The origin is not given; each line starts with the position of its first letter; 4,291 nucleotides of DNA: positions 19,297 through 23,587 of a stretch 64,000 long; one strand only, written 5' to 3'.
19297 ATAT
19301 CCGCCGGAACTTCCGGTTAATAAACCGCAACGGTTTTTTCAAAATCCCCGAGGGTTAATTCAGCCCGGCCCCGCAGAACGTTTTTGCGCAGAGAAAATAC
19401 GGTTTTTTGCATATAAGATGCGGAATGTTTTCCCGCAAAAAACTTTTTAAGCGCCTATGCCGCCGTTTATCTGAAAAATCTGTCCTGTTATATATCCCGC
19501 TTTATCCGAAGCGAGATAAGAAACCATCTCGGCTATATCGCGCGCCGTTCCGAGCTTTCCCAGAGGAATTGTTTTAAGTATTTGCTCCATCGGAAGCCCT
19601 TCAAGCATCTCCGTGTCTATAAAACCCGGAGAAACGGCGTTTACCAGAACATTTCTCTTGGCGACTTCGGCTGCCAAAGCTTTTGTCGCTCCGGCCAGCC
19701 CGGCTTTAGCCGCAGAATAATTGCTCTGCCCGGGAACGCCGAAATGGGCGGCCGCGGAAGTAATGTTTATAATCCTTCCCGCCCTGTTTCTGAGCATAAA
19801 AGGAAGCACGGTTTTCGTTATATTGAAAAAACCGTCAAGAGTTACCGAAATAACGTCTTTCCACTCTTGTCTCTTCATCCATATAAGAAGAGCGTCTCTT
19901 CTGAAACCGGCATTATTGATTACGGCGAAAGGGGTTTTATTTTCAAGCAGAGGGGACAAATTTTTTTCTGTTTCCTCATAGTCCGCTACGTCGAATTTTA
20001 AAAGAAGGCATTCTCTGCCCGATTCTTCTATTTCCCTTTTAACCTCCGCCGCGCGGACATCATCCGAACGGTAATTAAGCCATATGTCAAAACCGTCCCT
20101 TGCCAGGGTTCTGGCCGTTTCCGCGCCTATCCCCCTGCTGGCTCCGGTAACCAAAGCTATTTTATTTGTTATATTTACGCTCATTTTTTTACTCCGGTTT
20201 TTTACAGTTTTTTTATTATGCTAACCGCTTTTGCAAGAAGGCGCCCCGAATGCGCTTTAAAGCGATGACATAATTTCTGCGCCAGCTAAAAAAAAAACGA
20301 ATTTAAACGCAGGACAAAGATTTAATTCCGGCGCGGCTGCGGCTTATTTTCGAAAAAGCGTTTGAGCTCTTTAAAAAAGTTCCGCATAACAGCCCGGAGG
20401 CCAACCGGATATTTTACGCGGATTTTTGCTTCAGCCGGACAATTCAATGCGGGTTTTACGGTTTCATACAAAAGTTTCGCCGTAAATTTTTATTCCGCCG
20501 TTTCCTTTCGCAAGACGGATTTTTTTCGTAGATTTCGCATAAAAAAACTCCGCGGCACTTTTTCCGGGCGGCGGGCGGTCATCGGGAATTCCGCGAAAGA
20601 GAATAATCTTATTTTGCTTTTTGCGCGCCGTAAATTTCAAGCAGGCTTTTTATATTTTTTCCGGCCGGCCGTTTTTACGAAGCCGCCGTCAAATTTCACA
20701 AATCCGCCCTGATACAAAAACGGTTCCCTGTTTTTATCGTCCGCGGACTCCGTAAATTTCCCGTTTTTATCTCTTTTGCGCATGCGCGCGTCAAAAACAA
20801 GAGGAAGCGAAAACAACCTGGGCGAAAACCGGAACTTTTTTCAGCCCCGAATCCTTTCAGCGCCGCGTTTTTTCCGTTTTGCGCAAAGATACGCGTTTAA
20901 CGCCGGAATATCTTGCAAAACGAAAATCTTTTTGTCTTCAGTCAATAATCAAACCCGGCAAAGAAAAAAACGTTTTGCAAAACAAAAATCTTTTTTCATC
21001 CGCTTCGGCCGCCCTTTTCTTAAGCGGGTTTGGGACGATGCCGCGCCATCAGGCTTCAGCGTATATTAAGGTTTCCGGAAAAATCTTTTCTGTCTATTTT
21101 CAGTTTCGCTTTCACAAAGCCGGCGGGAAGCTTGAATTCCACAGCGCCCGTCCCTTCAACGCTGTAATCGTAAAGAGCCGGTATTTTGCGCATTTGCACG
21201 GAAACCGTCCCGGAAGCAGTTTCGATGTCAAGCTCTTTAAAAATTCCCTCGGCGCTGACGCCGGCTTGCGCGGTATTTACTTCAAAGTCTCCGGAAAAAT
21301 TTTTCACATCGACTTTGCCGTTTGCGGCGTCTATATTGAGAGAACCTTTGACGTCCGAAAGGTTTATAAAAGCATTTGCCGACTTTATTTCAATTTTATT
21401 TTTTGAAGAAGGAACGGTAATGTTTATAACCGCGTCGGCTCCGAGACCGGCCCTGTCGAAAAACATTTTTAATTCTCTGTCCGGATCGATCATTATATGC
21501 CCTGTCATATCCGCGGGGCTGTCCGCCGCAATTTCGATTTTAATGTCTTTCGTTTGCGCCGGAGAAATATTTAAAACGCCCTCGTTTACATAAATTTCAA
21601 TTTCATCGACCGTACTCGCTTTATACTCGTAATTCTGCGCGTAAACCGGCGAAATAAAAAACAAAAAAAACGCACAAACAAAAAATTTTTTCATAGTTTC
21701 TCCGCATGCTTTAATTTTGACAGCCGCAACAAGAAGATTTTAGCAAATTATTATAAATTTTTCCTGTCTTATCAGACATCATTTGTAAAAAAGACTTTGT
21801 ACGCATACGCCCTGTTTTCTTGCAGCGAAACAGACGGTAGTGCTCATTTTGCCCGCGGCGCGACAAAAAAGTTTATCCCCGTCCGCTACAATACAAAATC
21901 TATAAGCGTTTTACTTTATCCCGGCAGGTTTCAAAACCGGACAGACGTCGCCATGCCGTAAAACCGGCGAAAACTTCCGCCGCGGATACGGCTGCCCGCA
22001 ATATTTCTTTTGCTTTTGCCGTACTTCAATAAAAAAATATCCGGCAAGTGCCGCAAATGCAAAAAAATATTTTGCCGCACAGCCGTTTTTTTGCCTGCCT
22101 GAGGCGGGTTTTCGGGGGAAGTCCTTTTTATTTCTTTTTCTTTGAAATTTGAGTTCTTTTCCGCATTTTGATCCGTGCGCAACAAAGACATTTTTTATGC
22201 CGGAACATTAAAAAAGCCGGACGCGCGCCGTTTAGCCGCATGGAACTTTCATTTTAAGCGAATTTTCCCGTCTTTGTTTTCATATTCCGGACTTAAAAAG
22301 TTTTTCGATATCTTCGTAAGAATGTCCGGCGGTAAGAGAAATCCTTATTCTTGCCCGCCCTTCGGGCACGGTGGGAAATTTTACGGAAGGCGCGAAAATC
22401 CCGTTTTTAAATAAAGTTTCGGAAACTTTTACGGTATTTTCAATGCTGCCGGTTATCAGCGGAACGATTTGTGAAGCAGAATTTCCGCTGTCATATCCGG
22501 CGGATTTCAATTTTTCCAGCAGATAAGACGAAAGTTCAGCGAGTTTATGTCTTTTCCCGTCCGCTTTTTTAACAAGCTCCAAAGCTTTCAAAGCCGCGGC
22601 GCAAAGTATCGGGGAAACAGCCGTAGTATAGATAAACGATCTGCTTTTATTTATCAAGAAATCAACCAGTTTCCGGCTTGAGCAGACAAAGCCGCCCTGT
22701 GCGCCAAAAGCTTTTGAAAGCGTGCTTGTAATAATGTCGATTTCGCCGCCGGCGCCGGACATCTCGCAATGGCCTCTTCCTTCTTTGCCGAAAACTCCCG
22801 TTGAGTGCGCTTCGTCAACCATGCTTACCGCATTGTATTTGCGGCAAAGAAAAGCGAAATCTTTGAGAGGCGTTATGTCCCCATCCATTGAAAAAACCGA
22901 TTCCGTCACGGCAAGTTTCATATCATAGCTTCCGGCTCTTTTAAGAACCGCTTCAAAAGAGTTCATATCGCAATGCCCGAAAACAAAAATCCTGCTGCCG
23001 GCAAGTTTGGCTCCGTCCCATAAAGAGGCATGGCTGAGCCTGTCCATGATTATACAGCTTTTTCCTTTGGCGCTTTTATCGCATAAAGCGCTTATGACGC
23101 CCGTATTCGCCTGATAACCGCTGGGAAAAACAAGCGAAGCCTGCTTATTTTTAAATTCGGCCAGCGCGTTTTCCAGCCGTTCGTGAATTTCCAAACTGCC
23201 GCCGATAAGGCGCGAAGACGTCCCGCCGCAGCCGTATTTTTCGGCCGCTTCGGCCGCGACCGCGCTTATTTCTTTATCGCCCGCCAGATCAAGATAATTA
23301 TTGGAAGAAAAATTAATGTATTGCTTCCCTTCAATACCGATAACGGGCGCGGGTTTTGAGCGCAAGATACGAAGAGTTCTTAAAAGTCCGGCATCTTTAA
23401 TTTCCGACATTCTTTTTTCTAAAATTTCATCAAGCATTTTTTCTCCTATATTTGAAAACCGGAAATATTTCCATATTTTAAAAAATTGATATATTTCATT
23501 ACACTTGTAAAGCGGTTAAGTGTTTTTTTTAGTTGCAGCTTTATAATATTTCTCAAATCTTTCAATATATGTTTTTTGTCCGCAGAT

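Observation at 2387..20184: Aryl-polyene/flexirubin-like type II PKS-FAS lipid cluster lacking any starter-unit or tailoring methyltransferase gene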

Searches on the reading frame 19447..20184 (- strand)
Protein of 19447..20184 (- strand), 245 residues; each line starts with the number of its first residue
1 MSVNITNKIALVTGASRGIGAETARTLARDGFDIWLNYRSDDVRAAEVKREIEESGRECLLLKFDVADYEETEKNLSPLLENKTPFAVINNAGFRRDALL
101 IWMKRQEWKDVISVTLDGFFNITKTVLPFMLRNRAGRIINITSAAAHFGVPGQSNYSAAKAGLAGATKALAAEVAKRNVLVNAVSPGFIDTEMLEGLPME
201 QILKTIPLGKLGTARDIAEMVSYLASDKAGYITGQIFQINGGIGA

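Call 5: search_protein_families(library=pfam, proteins=[window:19447-20184:-], max_evalue=0.01)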
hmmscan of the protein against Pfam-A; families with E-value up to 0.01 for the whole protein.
window:19447-20184:- (245 aa): 4 families
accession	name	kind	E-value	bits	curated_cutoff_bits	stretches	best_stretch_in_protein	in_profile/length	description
PF13561.12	adh_short_C2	-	1.1e-55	189.2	27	1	14-243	1-235/236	Enoyl-(Acyl carrier protein) reductase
PF00106.31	adh_short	-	3.7e-51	173.8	26.6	1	8-196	1-189/195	short chain dehydrogenase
PF08659.16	KR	-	2.2e-17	64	22.6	1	11-165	4-158/180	KR domain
PF23441.1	SDR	-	1e-06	28.8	27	1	113-243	120-255/258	SDR-like rossmann domain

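Call 7: search_protein_families(library=ncbifam, proteins=[window:19447-20184:-], max_evalue=0.01)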
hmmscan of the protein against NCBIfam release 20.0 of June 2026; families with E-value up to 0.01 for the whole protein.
window:19447-20184:- (245 aa): 233 families (the best 25 are shown)
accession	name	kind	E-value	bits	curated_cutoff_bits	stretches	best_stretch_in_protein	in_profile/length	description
NF053542.1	FlxB_rubin_SDR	equivalog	3.7e-86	288.7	340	1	8-243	1-239/239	flexirubin biosynthesis SDR family reductase FlxB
NF004200.0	PRK05653.1-5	equivalog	2.5e-82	276.1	273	1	7-243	2-241/242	3-oxoacyl-ACP reductase FabG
TIGR01830.1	3oxo_ACP_reduc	equivalog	1.7e-79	266.9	297.75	1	10-243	1-238/239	3-oxoacyl-[acyl-carrier-protein] reductase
NF004197.0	PRK05653.1-1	equivalog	4.2e-73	246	332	1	1-243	1-246/249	3-oxoacyl-ACP reductase FabG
NF004199.0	PRK05653.1-4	equivalog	2.3e-71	240.3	301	1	4-243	2-245/247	3-oxoacyl-ACP reductase FabG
NF009466.0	PRK12826.1-2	subfamily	3.8e-71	239.5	222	1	6-242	2-243/248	3-oxoacyl-ACP reductase FabG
TIGR01829.1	AcAcCoA_reduct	subfamily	8.2e-70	235.2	302.1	1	8-242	1-239/242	acetoacetyl-CoA reductase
NF009464.0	PRK12824.1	subfamily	1.4e-67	227.9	269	1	7-243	2-242/245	3-oxoacyl-ACP reductase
NF004198.0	PRK05653.1-3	equivalog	8.9e-66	221.9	296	1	6-243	6-246/248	3-oxoacyl-ACP reductase FabG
TIGR01831.1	fabG_rel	equivalog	4.7e-65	219.3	338.85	1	11-243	2-238/239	3-ketoacyl-ACP reductase FabG2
NF047420.2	EF_P_mod_YmfI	equivalog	3e-59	200.6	238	1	10-243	2-235/236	elongation factor P 5-aminopentanone reductase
NF009546.0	PRK12935.1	equivalog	3.5e-57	193.8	418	1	3-243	2-245/247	acetoacetyl-CoA reductase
NF009384.0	PRK12743.1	equivalog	5.5e-56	189.6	264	1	6-243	5-247/258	SDR family oxidoreductase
NF009547.0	PRK12936.1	subfamily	9.1e-53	179.3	436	1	4-243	3-242/245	3-ketoacyl-(acyl-carrier-protein) reductase NodG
NF005559.1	PRK07231.1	subfamily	4.2e-52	177.1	215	1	5-243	2-247/249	glucose 1-dehydrogenase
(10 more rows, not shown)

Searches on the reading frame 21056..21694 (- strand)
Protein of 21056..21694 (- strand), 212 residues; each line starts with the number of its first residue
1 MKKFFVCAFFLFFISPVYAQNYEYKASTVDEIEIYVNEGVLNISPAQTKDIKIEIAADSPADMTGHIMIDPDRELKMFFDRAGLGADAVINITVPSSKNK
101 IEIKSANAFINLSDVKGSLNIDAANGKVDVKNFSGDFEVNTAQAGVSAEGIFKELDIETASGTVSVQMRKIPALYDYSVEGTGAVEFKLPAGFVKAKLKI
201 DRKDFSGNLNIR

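Call 5: search_protein_families(library=pfam, proteins=[window:21056-21694:-], max_evalue=0.01)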
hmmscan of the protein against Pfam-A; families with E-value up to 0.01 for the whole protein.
window:21056-21694:- (212 aa): 1 family
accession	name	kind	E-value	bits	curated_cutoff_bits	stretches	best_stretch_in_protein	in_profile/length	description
PF13349.12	DUF4097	-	1.8e-06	27.9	22.9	1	30-168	2-152/247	Toastrack DUF4097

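Call 7: search_protein_families(library=ncbifam, proteins=[window:21056-21694:-], max_evalue=0.01)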
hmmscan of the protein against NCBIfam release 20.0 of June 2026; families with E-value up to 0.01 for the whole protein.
window:21056-21694:- (212 aa): 1 family
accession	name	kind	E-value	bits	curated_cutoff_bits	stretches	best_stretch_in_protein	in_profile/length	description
NF049997.1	LiaG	equivalog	9.1e-08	31.6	285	1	100-210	141-249/286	LiaG family protein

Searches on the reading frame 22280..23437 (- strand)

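Call 5: search_protein_families(library=pfam, proteins=[window:22280-23437:-], max_evalue=0.01)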
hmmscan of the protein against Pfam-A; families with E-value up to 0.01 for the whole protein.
window:22280-23437:- (385 aa): 4 families
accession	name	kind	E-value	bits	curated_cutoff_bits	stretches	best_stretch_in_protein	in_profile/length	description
PF00155.27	Aminotran_1_2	-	1.2e-54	186.3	19.7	1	39-381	2-358/361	Aminotransferase class I and II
PF01212.27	Beta_elim_lyase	-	2.4e-07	30.8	27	1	86-313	35-271/288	Beta-eliminating lyase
PF01053.26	Cys_Met_Meta_PP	-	0.0002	20.5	27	1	85-216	54-181/381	Cys/Met metabolism PLP-dependent enzyme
PF00266.25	Aminotran_5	-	0.00029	20.4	21.5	1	82-248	42-207/371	Aminotransferase class-V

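Call 7: search_protein_families(library=ncbifam, proteins=[window:22280-23437:-], max_evalue=0.01)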
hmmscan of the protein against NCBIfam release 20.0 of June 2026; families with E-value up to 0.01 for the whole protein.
window:22280-23437:- (385 aa): 21 families
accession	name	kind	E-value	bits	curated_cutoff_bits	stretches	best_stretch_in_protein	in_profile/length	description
TIGR00858.1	bioF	equivalog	2.8e-122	408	426.45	1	19-382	2-362/365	8-amino-7-oxononanoate synthase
NF005394.0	PRK06939.1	equivalog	3.1e-108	362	460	1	4-380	7-383/397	glycine C-acetyltransferase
TIGR01825.1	gly_Cac_T_rel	subfamily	3.9e-105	351.7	535.4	1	6-380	1-371/385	BioF/Kbl family PLP-dependent acyltransferase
NF047600.1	SerpalmtaseCFB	equivalog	2.4e-94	316.2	640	1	9-379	14-380/395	serine palmitoyltransferase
TIGR01822.1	2am3keto_CoA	equivalog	3.4e-90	302.8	493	1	4-380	3-379/393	glycine C-acetyltransferase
NF047599.1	SerpalmtaseBetaP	equivalog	1.3e-87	294.1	500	1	35-381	40-383/394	serine palmitoyltransferase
TIGR01821.1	5aminolev_synth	equivalog_domain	5e-80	269.3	338.55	1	40-381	47-387/402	5-aminolevulinate synthase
NF047603.1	SerpalmtaseAlphaP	equivalog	2.9e-71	240.2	670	1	31-380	38-385/399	serine palmitoyltransferase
NF005526.0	PRK07179.1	equivalog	2.2e-66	224.1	428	1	37-381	53-389/407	alpha-hydroxyketone-type quorum-sensing autoinducer synthase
NF005697.0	PRK07505.1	subfamily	2.4e-43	148.3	342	1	25-382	35-393/405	hypothetical protein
NF004608.1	PRK05937.1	equivalog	5.5e-37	127.4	399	1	63-355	36-317/366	8-amino-7-oxononanoate synthase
NF005447.0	PRK07036.1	equivalog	1.1e-07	30.9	618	1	146-312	196-369/468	aminotransferase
NF000586.1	PRK00011.1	subfamily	1.5e-05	24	335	1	58-265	34-243/404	serine hydroxymethyltransferase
NF002877.0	PRK03317.1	equivalog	8.8e-05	21.4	409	1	186-349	179-337/374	histidinol-phosphate transaminase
NF006228.0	PRK08360.1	equivalog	0.00022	20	608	0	194-311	230-341/443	aspartate aminotransferase family protein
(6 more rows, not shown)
